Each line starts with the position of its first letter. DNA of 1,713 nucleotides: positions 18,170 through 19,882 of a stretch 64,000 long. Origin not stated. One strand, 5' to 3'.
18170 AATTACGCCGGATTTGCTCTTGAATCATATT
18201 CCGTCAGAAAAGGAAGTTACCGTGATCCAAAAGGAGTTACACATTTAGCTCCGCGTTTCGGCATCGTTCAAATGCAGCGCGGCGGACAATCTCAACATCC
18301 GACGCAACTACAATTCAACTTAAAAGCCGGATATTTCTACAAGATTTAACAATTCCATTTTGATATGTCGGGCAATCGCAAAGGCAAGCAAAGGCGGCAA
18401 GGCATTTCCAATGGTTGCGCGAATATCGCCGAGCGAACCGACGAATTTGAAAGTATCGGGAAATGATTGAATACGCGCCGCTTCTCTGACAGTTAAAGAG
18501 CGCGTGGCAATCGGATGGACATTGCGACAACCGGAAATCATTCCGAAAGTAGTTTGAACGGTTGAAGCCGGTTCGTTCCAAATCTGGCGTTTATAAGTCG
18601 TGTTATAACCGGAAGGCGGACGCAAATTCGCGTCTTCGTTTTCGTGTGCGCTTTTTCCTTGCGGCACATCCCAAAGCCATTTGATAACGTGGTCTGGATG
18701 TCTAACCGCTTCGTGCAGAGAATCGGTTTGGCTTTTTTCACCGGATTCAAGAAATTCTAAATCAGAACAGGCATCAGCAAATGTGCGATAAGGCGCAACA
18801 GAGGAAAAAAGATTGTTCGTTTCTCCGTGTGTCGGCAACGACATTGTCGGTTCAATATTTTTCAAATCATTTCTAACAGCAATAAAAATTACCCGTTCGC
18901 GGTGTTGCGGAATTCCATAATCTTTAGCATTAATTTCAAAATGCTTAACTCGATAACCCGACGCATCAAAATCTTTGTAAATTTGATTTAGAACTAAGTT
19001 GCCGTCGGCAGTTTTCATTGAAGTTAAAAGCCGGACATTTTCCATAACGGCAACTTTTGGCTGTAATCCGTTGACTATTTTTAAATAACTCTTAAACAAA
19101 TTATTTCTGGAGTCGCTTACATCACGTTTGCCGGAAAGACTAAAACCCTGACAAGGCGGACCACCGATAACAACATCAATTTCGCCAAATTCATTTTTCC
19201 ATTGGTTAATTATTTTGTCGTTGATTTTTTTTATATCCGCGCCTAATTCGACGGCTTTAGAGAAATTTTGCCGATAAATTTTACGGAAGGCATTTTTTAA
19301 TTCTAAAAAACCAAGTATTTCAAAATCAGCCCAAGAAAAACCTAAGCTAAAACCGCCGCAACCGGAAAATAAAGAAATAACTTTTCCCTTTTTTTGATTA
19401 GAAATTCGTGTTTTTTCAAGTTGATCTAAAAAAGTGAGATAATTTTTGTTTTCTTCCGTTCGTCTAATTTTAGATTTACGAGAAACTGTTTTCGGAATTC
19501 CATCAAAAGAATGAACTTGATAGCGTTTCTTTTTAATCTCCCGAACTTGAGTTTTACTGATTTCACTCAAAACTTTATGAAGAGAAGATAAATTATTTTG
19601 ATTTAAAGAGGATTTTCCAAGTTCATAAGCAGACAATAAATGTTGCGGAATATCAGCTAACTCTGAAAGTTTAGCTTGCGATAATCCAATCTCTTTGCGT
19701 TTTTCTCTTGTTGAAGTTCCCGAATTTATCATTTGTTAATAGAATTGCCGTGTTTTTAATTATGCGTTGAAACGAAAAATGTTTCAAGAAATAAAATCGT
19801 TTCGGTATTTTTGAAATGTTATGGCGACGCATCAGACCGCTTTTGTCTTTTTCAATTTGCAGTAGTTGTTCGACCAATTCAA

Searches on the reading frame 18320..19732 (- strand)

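Call 35: search_protein_families(library=ncbifam, max_evalue=1e-30, proteins=[window:18320-19732:-])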
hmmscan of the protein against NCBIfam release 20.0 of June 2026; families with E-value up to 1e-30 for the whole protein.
window:18320-19732:- (470 aa): 1 family
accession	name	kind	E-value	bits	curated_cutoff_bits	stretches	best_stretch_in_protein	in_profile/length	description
TIGR00675.1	dcm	superfamily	1.4e-55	189.2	100.65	1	118-457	1-329/329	DNA (cytosine-5-)-methyltransferase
